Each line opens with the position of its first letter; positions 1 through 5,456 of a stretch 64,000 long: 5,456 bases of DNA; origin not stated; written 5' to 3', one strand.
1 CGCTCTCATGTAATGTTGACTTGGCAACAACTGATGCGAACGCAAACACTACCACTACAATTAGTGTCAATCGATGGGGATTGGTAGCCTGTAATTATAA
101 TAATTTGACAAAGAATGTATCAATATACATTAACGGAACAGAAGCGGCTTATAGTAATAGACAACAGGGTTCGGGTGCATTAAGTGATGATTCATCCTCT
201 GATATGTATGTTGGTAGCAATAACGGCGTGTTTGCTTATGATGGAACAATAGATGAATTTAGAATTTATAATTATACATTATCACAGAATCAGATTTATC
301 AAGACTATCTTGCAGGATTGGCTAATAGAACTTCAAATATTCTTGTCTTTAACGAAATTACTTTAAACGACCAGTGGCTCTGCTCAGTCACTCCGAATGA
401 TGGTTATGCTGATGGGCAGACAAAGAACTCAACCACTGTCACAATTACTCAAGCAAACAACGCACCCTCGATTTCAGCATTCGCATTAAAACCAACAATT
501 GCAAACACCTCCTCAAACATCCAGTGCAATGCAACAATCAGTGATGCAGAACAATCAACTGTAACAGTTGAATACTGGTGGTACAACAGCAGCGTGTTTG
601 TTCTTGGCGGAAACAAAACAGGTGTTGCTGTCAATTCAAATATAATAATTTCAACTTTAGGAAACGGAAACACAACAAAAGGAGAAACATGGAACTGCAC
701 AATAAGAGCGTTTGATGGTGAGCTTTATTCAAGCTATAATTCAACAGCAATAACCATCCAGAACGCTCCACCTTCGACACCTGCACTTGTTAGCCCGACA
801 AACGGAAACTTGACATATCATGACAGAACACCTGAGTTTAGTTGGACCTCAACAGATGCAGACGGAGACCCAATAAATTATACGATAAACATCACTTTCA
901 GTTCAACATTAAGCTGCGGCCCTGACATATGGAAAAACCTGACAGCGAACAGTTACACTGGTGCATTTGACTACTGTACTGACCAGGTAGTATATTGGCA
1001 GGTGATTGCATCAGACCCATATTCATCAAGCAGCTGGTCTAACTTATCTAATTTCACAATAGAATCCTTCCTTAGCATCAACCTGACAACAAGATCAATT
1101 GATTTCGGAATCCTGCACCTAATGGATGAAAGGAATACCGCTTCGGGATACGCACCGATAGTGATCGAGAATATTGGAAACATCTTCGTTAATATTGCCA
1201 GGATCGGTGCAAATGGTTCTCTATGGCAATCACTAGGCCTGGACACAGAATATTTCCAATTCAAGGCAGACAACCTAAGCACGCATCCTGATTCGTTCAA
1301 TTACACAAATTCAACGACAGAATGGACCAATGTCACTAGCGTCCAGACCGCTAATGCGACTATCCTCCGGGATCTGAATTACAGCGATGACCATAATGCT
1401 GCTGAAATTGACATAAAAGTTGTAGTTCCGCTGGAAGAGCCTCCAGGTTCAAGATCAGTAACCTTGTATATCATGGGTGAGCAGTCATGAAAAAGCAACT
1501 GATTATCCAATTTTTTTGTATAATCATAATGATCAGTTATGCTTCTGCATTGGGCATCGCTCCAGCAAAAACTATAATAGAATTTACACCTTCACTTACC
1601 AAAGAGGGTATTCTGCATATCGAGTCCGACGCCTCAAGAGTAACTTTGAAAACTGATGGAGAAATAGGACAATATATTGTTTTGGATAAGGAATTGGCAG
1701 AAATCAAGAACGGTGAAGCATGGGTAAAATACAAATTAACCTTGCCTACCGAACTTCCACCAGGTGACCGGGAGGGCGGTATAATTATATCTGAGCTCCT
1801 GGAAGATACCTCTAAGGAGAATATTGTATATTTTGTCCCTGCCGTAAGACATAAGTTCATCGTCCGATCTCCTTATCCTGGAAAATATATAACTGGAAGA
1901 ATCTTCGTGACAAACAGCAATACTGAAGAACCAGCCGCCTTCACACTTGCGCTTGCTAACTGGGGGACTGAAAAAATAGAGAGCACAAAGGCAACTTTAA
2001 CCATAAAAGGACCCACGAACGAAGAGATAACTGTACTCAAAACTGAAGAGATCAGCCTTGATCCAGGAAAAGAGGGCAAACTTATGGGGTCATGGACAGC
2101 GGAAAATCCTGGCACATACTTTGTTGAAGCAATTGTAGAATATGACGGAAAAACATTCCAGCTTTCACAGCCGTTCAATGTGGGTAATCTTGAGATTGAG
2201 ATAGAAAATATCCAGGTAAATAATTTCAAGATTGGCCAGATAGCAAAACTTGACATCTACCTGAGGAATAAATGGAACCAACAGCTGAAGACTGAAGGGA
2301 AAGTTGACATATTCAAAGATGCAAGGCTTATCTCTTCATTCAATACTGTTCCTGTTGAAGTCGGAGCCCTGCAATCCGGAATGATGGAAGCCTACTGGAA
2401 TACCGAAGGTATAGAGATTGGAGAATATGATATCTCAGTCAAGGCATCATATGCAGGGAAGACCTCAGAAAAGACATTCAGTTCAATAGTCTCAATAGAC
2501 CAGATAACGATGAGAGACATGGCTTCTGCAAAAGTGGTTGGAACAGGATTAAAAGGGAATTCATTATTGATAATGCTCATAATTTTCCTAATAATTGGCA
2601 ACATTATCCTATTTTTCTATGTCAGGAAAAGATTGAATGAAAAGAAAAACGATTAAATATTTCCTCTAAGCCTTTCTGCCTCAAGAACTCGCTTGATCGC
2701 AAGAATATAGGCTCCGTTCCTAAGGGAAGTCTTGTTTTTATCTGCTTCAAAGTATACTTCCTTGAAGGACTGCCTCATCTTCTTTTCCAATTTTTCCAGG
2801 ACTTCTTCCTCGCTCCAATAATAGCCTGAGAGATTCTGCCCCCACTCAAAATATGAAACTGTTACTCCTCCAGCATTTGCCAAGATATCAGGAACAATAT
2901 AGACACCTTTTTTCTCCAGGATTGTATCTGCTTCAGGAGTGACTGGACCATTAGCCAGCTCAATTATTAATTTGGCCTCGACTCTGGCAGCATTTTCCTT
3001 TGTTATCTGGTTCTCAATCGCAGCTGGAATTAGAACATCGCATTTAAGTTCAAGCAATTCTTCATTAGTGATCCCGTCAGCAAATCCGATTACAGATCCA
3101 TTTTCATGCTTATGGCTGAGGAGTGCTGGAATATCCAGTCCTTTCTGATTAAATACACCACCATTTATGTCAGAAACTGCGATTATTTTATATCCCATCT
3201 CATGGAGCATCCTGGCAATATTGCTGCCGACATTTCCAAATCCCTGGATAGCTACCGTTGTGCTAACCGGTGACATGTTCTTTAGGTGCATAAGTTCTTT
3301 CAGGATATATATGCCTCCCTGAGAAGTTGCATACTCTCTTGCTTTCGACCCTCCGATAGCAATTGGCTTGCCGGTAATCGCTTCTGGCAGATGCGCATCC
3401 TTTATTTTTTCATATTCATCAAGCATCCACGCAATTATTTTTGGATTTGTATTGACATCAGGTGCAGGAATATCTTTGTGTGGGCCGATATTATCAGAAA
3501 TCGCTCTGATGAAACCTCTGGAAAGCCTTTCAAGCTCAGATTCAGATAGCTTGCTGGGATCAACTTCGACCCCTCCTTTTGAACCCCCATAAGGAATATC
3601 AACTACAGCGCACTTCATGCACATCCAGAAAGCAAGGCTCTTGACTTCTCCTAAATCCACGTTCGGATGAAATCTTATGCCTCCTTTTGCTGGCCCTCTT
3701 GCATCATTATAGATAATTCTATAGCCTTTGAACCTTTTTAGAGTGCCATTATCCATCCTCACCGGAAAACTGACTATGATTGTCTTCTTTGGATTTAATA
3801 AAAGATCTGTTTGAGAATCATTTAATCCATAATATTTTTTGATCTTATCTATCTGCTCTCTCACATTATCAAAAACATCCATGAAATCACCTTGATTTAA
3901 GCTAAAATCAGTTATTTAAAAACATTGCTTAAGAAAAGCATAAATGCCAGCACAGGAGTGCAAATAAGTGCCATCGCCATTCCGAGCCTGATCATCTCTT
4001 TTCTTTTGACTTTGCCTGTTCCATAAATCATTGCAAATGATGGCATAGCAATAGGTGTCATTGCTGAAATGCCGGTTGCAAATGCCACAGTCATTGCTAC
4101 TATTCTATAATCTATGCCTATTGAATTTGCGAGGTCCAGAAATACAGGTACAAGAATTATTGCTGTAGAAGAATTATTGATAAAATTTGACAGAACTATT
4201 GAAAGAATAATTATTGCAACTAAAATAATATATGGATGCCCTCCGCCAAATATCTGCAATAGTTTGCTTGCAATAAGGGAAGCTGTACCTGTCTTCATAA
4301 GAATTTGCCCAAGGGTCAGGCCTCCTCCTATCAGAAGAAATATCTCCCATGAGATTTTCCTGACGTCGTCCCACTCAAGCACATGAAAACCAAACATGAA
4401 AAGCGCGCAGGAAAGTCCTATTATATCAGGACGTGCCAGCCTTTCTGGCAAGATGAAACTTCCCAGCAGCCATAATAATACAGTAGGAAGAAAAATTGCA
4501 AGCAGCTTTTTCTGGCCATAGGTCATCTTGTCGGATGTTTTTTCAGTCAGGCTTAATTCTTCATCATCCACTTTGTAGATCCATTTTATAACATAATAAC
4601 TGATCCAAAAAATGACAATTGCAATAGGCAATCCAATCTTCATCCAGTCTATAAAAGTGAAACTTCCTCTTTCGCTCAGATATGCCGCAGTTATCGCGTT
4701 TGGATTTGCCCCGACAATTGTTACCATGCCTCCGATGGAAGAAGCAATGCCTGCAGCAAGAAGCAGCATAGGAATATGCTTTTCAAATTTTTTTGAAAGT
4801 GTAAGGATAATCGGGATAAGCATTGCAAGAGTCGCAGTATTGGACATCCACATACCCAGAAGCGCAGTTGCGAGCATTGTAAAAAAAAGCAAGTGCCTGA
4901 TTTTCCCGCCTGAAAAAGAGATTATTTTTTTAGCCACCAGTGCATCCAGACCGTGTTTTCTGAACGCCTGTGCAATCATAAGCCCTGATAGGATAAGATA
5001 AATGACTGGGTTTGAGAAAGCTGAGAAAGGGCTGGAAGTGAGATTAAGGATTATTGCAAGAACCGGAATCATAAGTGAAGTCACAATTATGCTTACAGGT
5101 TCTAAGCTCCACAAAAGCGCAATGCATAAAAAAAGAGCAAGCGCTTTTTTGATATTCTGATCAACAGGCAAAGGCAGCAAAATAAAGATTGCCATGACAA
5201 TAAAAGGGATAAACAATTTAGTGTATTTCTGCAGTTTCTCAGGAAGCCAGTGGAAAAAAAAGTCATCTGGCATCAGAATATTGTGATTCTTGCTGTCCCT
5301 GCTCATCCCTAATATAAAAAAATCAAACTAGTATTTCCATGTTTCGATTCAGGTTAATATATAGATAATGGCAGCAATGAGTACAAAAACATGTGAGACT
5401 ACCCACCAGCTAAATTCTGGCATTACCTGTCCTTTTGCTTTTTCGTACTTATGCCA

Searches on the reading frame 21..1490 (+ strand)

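Call 61: search_protein_families(library=pfam, proteins=[window:21-1490:+], max_evalue=0.001)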
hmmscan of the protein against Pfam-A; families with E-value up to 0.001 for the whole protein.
window:21-1490:+ (489 aa): 1 family
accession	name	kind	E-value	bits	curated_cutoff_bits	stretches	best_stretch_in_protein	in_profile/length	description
PF13385.13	Laminin_G_3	-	2.9e-13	50.7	27.6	1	5-92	67-150/151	Concanavalin A-like lectin/glucanases superfamily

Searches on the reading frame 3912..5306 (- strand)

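Call 61: search_protein_families(library=pfam, proteins=[window:3912-5306:-], max_evalue=0.001)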
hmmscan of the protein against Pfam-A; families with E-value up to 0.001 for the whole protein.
window:3912-5306:- (464 aa): 3 families
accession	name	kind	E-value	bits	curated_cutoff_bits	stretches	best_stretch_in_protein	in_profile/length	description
PF03600.22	CitMHS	-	8e-62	209.7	31.9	2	64-349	2-277/336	Citrate transporter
PF00939.25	Na_sulph_symp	-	5.8e-47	161.2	27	1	26-454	2-459/472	Sodium:sulfate symporter transmembrane region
PF06808.19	DctM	-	1.7e-08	34.2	23.8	1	317-459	270-410/413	Tripartite ATP-independent periplasmic transporter, DctM component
